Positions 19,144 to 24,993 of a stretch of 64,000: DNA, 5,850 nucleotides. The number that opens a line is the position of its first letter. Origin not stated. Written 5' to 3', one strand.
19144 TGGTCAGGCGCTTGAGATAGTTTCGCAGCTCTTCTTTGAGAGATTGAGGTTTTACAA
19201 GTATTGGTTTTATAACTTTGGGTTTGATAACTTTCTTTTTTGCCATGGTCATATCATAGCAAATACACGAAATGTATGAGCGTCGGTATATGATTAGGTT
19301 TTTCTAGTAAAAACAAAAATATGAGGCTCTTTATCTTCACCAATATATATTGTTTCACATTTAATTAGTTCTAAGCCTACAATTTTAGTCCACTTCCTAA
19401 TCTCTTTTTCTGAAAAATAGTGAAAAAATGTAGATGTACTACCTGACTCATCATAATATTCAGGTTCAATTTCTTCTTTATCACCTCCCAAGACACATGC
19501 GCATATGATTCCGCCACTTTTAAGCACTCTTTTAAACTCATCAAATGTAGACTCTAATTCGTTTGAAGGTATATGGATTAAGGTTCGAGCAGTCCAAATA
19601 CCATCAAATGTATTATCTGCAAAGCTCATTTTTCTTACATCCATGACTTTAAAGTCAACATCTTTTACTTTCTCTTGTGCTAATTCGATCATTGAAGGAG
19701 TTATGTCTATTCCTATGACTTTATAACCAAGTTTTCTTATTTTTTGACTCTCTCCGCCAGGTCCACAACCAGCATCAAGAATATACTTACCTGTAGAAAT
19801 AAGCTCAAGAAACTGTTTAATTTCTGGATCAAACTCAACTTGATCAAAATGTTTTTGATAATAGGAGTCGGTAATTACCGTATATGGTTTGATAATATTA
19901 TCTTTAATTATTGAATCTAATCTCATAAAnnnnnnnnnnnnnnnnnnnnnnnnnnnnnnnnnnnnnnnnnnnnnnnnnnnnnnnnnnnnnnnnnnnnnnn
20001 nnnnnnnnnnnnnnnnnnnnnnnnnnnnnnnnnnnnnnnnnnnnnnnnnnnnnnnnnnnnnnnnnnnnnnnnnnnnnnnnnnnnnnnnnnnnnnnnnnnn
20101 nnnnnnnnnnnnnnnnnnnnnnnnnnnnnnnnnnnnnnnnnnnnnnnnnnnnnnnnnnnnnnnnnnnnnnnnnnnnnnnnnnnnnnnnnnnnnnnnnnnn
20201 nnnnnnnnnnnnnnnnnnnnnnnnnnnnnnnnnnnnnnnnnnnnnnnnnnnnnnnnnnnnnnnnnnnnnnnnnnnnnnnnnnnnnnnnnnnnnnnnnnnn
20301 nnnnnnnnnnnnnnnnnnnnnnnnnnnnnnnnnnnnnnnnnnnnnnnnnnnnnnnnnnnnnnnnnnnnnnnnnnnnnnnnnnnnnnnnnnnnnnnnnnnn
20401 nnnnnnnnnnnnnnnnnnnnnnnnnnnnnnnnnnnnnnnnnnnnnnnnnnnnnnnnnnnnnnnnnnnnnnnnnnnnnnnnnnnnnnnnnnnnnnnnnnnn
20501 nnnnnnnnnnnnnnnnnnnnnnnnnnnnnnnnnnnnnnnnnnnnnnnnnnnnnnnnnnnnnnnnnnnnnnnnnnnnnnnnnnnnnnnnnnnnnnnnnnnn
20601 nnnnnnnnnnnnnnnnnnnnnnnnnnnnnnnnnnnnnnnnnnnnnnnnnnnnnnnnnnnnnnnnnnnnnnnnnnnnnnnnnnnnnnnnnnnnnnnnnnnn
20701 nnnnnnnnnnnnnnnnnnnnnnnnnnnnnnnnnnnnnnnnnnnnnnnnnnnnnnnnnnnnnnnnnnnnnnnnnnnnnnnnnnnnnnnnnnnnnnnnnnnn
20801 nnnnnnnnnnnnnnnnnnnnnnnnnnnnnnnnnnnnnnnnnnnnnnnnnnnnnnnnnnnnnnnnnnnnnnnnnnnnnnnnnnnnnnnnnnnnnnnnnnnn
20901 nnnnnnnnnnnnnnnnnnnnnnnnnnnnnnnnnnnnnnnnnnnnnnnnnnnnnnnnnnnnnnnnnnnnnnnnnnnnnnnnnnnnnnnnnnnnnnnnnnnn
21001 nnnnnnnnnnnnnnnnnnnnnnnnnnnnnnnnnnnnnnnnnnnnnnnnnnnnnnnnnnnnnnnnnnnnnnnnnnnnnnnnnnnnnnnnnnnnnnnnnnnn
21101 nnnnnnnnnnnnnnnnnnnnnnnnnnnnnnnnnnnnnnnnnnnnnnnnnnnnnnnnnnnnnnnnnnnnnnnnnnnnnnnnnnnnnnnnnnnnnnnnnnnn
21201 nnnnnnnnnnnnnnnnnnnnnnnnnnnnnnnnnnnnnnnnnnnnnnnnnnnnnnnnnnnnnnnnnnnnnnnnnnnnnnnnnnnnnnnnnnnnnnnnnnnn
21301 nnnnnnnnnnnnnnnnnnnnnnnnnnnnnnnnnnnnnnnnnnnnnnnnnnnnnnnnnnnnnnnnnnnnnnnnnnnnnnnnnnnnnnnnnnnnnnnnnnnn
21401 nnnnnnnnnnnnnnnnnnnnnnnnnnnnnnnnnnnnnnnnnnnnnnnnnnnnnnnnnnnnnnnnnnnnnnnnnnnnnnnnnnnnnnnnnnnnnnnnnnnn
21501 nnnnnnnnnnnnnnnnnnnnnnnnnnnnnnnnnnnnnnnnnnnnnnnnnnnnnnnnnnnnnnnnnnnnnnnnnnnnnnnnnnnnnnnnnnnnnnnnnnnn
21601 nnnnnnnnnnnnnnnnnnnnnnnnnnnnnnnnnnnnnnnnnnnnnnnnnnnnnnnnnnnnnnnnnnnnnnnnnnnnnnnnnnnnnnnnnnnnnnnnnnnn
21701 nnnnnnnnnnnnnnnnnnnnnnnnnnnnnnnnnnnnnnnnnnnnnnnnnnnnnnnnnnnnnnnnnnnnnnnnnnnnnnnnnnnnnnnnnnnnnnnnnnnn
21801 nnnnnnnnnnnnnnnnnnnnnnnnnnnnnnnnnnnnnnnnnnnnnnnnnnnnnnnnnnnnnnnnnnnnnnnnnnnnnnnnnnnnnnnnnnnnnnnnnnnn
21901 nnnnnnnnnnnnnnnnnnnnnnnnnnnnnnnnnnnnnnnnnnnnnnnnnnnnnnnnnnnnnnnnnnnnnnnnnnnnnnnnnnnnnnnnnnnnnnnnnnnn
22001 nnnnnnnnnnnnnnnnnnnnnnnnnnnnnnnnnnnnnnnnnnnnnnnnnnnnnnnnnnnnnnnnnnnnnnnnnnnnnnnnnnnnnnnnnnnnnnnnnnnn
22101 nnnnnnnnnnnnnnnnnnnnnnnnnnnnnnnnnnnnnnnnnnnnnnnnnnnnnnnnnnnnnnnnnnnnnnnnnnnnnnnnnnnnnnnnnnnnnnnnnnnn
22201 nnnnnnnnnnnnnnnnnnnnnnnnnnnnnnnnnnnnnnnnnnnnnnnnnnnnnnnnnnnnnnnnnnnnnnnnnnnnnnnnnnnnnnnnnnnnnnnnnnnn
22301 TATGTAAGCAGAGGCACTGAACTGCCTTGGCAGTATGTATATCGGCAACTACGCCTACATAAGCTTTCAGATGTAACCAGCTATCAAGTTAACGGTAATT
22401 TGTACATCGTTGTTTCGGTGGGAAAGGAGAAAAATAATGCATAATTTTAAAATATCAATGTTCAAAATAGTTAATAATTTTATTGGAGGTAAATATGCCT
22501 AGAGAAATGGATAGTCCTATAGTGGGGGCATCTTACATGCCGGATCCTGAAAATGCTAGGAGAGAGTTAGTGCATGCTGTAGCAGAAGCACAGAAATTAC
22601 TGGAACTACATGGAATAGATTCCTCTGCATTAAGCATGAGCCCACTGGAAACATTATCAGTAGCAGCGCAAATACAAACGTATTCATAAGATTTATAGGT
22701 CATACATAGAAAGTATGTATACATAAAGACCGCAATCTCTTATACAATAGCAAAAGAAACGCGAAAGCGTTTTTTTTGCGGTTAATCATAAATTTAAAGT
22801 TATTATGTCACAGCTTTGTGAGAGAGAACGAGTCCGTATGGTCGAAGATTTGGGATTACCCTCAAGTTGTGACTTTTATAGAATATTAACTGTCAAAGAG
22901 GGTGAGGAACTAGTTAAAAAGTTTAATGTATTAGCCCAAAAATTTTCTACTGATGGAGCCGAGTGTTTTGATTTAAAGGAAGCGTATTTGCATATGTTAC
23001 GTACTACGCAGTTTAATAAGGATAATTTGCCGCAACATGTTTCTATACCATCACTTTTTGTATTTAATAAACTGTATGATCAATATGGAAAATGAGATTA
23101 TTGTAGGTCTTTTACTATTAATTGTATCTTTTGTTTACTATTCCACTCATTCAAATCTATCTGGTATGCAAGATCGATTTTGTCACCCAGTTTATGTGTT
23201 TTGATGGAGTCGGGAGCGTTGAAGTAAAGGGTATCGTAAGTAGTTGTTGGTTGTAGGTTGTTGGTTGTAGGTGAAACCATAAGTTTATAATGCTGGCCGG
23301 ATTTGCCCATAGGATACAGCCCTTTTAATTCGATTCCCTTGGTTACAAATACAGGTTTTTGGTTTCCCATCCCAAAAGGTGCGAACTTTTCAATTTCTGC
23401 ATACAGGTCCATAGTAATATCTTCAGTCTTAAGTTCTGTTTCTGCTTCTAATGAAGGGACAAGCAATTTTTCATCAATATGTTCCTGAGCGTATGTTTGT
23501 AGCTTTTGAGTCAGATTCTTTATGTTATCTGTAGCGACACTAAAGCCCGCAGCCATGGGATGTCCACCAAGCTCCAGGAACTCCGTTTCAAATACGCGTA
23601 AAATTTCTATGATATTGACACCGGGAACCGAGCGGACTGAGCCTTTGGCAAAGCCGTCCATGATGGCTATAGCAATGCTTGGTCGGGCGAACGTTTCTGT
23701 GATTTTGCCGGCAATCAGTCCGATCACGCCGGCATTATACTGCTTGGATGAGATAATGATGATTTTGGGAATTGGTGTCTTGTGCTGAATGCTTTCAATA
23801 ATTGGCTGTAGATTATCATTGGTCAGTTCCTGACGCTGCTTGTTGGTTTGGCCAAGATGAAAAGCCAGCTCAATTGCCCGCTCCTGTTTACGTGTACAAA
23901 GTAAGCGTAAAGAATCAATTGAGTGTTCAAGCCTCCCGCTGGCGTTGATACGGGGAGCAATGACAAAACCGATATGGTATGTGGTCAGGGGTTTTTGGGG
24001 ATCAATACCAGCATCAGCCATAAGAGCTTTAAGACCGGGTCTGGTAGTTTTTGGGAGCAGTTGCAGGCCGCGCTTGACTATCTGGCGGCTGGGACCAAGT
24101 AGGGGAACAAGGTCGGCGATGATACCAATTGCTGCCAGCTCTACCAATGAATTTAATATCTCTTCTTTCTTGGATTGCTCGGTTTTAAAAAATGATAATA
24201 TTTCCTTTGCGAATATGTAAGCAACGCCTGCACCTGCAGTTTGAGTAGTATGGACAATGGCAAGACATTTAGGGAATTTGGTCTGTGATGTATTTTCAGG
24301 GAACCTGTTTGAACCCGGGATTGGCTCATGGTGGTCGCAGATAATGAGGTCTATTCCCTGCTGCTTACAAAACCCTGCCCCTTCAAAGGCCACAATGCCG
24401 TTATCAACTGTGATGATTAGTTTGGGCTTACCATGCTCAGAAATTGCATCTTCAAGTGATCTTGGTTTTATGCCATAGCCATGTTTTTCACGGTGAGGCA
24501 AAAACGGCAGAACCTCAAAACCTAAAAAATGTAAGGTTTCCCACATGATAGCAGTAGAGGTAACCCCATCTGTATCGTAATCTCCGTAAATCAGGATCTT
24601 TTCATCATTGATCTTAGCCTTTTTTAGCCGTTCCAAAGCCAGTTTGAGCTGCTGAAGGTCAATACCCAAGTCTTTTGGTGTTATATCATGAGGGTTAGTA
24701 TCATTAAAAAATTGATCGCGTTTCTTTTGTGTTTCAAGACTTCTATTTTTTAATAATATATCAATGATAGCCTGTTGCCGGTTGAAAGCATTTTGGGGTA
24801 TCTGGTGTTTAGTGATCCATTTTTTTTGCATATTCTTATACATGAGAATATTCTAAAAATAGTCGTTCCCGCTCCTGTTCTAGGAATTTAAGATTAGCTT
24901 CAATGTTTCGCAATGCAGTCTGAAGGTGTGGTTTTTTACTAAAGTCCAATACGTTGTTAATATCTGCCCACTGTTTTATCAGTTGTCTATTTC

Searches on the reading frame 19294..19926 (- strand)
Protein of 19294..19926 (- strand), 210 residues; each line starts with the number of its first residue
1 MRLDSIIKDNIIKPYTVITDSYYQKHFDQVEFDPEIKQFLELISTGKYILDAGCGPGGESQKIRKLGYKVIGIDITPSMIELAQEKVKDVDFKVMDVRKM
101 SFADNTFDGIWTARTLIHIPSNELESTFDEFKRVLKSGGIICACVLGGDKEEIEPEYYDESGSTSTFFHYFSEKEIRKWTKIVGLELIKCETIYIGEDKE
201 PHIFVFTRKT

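Call 13: search_protein_families(library=pfam, proteins=[window:19294-19926:-])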
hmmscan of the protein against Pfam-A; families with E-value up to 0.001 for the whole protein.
window:19294-19926:- (210 aa): 12 families
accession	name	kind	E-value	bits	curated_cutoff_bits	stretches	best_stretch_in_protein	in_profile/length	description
PF13649.12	Methyltransf_25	-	1.7e-23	83.6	27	1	49-139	1-97/97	Methyltransferase domain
PF08241.18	Methyltransf_11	-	8.2e-23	81.3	21.2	1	50-142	1-94/95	Methyltransferase domain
PF13847.12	Methyltransf_31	-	1.4e-18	67.4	27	1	45-147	3-113/145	Methyltransferase domain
PF13489.12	Methyltransf_23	-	1.3e-16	61.2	27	1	26-188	3-162/164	Methyltransferase domain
PF08242.18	Methyltransf_12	-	3.8e-13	50.4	30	1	50-141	1-98/98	Methyltransferase domain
PF02353.26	CMAS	-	5.1e-08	33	27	1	44-146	61-167/273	Mycolic acid cyclopropane synthetase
PF03848.20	TehB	-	6.2e-08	32.7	20.4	1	19-140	5-129/193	Tellurite resistance protein TehB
PF01209.24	Ubie_methyltran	-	1.4e-07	31.5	20.1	1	44-142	46-150/233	ubiE/COQ5 methyltransferase family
PF01728.25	FtsJ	-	6.2e-06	26.7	24.1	1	38-105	14-83/181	FtsJ-like methyltransferase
PF05891.18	Methyltransf_PK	-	0.00055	20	27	1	47-188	57-197/218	AdoMet dependent proline di-methyltransferase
PF03291.22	mRNA_G-N7_MeTrfase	-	0.00056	19.5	26.6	1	48-98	64-115/315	mRNA (guanine-N(7))-methyltransferase domain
PF09445.16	Methyltransf_15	-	0.00065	19.7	22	1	47-88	2-43/165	RNA cap guanine-N2 methyltransferase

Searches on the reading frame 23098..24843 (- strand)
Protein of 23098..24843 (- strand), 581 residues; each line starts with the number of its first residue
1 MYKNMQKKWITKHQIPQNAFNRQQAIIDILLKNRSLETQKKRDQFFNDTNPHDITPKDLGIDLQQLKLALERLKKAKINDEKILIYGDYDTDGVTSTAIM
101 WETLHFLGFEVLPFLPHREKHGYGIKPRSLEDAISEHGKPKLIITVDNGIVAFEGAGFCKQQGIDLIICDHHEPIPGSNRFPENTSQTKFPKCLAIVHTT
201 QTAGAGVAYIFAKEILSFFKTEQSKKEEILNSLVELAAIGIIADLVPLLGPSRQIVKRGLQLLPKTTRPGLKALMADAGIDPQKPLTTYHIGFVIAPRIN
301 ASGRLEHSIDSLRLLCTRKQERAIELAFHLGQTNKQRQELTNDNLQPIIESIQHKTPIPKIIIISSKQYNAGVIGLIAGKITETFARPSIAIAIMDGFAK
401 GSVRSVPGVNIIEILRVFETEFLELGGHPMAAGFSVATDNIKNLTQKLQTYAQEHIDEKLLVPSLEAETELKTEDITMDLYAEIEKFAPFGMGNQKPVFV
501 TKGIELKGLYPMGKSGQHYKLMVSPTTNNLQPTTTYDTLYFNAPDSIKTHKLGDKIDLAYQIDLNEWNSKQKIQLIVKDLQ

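Call 13: search_protein_families(library=pfam, proteins=[window:23098-24843:-])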
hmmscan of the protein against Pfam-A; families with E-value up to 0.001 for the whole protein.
window:23098-24843:- (581 aa): 3 families
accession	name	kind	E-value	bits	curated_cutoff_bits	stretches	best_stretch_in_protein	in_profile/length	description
PF17768.7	RecJ_OB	-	4.7e-28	97.8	27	1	469-579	3-107/107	RecJ OB domain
PF01368.27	DHH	-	7.8e-21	75.1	28.1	1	82-241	1-125/125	DHH family, N-terminal domain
PF02272.25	DHHA1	-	6.5e-12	46.3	25.9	1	362-453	5-101/102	DHHA1 domain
